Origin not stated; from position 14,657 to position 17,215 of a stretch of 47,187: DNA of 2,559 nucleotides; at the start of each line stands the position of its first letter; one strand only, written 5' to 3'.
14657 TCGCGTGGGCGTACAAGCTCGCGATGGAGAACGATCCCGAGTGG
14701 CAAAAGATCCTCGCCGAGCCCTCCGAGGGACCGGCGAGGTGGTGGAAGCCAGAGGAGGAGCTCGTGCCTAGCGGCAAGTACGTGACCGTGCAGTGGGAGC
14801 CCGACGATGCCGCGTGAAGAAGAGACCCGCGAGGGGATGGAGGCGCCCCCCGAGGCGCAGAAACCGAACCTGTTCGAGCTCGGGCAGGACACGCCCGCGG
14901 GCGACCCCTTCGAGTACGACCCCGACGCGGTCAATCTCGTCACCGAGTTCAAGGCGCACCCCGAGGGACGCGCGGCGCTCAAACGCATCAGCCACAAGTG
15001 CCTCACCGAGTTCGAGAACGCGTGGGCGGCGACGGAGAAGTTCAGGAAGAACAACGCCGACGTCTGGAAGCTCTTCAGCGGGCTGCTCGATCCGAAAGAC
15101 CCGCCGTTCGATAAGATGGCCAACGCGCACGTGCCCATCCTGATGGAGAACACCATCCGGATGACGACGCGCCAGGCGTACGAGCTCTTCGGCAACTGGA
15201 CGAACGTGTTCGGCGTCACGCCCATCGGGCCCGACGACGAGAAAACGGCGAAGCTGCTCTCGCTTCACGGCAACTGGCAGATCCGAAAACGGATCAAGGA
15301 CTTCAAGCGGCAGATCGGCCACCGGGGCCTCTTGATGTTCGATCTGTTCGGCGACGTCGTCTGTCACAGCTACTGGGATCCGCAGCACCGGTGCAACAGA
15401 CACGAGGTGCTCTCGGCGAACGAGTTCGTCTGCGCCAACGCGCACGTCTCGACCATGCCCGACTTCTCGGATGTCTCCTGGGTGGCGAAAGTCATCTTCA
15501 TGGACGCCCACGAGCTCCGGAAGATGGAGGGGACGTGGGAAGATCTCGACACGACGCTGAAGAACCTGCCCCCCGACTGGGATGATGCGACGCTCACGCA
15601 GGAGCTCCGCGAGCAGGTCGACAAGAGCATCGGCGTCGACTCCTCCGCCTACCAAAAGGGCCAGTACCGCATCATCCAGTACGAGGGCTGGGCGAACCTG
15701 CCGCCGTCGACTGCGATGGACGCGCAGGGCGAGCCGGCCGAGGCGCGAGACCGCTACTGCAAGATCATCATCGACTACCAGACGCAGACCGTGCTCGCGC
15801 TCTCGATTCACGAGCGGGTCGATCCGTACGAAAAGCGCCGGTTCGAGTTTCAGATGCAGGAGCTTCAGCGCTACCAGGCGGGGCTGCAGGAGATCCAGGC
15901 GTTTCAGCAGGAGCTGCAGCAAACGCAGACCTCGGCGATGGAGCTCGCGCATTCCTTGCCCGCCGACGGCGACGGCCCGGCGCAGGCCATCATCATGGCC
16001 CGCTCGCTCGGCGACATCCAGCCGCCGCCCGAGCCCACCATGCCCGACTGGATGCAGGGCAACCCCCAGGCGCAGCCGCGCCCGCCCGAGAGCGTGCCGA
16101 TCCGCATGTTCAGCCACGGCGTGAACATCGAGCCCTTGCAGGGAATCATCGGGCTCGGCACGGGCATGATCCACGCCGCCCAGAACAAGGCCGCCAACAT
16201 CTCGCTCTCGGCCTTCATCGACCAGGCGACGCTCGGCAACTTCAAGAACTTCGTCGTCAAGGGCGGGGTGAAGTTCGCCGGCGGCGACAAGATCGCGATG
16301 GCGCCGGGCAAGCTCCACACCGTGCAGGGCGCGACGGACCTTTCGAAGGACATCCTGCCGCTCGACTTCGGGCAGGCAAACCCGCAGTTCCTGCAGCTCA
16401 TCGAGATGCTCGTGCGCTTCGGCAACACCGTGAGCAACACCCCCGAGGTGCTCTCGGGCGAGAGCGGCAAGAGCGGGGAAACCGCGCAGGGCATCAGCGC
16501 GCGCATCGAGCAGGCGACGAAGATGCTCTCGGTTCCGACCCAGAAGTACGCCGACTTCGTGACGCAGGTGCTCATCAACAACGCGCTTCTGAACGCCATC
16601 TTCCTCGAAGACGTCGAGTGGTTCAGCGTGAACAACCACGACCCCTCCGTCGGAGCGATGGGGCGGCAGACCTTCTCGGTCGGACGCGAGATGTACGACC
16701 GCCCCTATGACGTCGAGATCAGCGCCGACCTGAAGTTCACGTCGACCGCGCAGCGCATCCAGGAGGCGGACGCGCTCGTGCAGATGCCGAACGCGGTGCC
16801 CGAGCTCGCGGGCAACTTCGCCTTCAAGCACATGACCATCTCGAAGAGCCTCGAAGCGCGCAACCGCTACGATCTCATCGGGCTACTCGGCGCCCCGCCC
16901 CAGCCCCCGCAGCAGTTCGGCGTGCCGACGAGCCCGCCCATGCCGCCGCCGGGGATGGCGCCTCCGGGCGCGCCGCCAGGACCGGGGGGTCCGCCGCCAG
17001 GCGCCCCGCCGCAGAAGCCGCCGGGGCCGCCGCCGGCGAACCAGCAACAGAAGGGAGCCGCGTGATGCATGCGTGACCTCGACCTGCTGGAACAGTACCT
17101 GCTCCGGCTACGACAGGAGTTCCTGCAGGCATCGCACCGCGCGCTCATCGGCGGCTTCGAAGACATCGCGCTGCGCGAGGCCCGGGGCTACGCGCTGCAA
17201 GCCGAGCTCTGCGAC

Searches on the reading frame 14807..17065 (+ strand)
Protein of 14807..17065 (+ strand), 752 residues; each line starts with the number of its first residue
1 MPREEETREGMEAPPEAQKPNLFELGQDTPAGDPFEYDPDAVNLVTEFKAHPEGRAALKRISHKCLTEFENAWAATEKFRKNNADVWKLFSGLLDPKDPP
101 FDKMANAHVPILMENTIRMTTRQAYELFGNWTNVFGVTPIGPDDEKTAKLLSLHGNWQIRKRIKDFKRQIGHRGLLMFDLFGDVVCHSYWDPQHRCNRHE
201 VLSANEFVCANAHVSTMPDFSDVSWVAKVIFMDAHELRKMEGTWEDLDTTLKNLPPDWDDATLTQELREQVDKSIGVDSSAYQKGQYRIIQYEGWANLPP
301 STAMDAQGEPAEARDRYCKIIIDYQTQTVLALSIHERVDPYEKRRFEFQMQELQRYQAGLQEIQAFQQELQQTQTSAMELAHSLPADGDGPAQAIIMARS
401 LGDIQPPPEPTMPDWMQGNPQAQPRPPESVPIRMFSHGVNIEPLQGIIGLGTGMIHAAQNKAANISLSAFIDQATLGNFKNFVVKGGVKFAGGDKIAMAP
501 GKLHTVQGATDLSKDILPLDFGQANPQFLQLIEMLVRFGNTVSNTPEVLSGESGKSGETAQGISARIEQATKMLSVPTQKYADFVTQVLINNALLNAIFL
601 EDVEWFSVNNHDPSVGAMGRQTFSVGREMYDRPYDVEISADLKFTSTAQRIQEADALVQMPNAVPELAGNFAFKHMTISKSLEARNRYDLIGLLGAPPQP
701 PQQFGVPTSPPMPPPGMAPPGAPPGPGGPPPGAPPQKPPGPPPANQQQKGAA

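Call 38: search_protein_families(library=pfam, proteins=[window:14807-17065:+], max_evalue=0.01)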
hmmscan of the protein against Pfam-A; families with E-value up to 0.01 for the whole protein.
window:14807-17065:+ (752 aa): 2 families
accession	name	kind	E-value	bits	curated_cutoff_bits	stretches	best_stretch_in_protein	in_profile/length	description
PF23899.1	SU10_portal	-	0.003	16.5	30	0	110-200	48-136/593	Phage SU10 portal protein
PF05566.18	Pox_vIL-18BP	-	0.0095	16.6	22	0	186-233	14-62/126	Orthopoxvirus interleukin 18 binding protein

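Call 80: search_dna_similar(query=window:14807-17065:+, collection=phages, mode=protein, max_evalue=0.00001, max_rows=10)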
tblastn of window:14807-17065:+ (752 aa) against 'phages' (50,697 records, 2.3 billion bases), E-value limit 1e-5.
No match.
